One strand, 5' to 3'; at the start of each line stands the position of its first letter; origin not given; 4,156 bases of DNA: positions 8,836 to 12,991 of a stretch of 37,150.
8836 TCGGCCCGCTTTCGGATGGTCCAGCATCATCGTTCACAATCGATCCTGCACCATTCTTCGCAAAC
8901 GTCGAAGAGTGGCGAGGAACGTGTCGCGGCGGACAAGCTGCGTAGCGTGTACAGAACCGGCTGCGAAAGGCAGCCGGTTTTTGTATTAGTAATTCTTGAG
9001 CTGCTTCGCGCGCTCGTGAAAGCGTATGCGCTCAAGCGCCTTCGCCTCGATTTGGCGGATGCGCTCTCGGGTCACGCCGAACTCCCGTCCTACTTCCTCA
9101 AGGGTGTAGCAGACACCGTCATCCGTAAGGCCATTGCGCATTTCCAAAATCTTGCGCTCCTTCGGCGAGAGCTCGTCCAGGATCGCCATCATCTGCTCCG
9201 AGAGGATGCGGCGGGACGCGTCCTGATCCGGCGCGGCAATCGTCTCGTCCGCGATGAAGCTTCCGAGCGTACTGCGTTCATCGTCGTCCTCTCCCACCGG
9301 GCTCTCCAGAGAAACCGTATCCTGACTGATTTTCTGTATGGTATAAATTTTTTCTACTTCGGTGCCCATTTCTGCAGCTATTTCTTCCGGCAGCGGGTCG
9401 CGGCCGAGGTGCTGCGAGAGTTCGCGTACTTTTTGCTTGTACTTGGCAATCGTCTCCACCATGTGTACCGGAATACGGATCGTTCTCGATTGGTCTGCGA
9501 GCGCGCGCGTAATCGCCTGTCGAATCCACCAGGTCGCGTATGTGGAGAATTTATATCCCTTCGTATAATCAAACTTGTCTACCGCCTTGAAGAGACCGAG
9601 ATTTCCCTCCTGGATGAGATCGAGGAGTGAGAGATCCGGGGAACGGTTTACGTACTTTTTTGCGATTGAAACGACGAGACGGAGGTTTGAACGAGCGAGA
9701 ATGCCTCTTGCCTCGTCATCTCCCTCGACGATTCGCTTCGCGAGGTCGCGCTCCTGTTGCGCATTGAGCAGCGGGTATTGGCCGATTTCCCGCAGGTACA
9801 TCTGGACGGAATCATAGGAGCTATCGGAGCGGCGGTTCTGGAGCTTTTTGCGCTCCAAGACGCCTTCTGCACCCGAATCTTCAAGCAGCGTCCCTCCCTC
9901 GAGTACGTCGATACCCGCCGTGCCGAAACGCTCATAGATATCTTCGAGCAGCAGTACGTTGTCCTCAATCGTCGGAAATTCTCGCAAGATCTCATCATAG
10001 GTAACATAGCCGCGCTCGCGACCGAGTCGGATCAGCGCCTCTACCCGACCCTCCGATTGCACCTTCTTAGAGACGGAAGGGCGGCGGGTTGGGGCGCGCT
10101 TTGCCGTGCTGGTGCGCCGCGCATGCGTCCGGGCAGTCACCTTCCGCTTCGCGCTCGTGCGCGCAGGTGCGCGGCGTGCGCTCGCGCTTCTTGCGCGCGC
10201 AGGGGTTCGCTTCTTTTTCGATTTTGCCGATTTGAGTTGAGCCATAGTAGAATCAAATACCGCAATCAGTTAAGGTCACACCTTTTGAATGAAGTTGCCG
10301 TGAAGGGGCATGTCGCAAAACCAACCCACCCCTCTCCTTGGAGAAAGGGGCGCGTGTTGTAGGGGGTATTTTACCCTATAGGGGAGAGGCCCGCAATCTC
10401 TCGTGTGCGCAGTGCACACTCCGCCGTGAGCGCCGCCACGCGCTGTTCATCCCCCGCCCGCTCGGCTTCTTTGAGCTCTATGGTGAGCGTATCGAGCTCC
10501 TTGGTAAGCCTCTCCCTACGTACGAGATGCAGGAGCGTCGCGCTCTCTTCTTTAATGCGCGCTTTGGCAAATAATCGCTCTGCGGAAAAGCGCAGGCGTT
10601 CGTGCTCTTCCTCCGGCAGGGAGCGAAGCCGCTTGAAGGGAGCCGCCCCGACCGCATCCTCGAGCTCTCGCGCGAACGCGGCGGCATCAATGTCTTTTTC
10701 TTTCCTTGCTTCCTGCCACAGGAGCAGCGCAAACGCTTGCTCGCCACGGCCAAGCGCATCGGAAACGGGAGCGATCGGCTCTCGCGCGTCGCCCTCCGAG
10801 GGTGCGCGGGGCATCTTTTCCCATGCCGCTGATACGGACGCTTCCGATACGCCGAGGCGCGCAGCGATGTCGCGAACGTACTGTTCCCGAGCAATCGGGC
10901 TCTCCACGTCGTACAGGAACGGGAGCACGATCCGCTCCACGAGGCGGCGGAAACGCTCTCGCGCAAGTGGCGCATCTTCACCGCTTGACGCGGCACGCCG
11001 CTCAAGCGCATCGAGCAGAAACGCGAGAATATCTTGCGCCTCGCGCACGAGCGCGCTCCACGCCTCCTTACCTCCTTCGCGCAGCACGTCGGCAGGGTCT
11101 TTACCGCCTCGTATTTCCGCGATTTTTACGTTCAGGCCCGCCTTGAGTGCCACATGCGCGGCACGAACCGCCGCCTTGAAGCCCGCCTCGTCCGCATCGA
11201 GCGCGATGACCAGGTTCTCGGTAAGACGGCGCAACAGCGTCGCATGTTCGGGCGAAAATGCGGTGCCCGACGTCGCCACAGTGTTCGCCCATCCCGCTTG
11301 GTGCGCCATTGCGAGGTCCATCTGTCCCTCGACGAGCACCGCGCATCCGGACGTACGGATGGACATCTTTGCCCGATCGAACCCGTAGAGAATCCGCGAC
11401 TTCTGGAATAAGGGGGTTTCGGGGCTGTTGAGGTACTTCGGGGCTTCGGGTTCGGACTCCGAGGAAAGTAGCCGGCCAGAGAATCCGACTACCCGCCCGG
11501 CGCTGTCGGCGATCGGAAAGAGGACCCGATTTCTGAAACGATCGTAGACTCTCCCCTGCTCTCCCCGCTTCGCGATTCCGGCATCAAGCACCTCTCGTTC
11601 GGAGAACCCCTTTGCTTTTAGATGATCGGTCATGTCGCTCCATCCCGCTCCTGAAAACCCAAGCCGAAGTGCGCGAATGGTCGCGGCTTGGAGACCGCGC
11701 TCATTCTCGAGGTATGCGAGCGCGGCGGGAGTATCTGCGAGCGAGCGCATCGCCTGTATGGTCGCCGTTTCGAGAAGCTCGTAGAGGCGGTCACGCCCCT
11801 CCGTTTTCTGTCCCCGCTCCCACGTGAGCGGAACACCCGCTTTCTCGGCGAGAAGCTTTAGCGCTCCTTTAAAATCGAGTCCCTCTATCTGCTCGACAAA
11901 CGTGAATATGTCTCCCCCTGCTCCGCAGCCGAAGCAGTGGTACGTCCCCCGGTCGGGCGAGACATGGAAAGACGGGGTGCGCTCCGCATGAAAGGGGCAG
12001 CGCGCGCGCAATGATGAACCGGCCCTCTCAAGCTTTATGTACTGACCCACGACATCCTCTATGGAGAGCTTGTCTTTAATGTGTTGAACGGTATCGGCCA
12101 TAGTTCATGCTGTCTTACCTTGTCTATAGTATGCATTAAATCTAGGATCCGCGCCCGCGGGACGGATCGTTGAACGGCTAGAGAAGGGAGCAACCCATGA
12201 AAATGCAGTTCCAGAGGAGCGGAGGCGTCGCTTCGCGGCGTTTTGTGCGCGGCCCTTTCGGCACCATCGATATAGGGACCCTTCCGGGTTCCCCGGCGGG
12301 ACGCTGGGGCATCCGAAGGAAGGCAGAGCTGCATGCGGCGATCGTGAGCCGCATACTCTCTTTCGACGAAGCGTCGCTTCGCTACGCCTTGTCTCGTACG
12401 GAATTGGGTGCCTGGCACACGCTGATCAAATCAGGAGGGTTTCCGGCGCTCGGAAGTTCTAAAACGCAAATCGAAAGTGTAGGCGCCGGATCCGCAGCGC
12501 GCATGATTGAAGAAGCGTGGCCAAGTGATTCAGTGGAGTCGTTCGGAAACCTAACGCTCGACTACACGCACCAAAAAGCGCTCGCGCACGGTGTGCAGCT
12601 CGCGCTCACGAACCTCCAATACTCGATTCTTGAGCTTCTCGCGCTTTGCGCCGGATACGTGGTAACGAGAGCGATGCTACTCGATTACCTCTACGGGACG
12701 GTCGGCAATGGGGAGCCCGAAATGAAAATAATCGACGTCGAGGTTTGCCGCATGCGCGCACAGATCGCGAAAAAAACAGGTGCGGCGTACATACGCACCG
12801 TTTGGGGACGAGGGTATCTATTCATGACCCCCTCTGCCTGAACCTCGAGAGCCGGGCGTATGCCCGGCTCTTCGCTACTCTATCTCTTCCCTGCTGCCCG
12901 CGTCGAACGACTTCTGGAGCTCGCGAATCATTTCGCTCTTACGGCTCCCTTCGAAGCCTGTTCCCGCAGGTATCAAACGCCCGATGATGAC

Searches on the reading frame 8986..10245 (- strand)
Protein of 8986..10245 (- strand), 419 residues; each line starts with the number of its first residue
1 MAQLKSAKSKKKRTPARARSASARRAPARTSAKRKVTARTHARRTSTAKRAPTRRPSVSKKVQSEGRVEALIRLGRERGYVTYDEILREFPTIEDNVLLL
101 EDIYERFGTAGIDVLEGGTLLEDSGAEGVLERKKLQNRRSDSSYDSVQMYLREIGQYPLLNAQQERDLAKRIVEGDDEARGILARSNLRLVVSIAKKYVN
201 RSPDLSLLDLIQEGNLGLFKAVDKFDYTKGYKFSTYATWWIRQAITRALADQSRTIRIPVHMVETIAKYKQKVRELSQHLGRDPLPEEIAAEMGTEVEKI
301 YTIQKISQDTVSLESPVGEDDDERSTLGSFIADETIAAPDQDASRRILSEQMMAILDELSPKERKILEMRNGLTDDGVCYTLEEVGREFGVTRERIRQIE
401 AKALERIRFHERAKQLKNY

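Call 7: search_protein_families(library=pfam, proteins=[window:8986-10245:-], max_evalue=0.001)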
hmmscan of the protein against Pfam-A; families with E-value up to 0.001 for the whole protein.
window:8986-10245:- (419 aa): 5 families
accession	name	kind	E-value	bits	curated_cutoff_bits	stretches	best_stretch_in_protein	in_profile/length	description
PF04542.20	Sigma70_r2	-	4.6e-22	78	24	1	183-255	1-71/71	Sigma-70 region 2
PF04539.22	Sigma70_r3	-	7.8e-19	68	25.3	1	264-341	1-76/78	Sigma-70 region 3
PF00140.25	Sigma70_r1_2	-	1e-15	57.8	22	1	145-178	1-34/34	Sigma-70 factor, region 1.2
PF04545.22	Sigma70_r4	-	2.2e-15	56.3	24.1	1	356-408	2-49/50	Sigma-70, region 4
PF03979.19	Sigma70_r1_1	-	3.7e-11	43.3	22.5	1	66-119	5-58/81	Sigma-70 factor, region 1.1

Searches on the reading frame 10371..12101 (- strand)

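Call 7: search_protein_families(library=pfam, proteins=[window:10371-12101:-], max_evalue=0.001)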
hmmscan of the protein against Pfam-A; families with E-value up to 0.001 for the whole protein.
window:10371-12101:- (576 aa): 7 families
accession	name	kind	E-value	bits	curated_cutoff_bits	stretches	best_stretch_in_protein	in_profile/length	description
PF08275.17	DNAG_N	-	1.1e-37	129.4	26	1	125-245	12-128/128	DNA primase catalytic core, N-terminal domain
PF01807.25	Zn_ribbon_DnaG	-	9.9e-33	112.3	24.9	1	3-92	4-93/98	CHC2 zinc finger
PF13155.12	Toprim_2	-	2e-18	67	22.1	1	255-340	1-88/88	Toprim-like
PF13662.12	Toprim_4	-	1.8e-15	57.4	25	1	253-327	2-83/85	Toprim domain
PF01751.28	Toprim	-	2.5e-09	37.6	23.1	1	255-330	3-96/96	Toprim domain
PF13362.12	Toprim_3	-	2.7e-07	31.4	27.2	1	254-346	2-95/95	Toprim domain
PF10410.14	DnaB_bind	-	0.00074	20.2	20.6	1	392-420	27-55/56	DnaB-helicase binding domain of primase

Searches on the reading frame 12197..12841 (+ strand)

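Call 44: search_protein_families(library=pfam, proteins=[window:12197-12841:+], max_evalue=0.001)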
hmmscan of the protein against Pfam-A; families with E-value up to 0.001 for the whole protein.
window:12197-12841:+ (214 aa): 2 families
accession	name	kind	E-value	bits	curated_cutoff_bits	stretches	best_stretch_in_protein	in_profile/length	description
PF00486.34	Trans_reg_C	-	1.1e-14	54.7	26.2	1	134-209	3-77/77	Transcriptional regulatory protein, C terminal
PF06627.17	DUF1153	-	2.2e-13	50.6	23.5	1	14-91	6-84/87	Protein of unknown function (DUF1153)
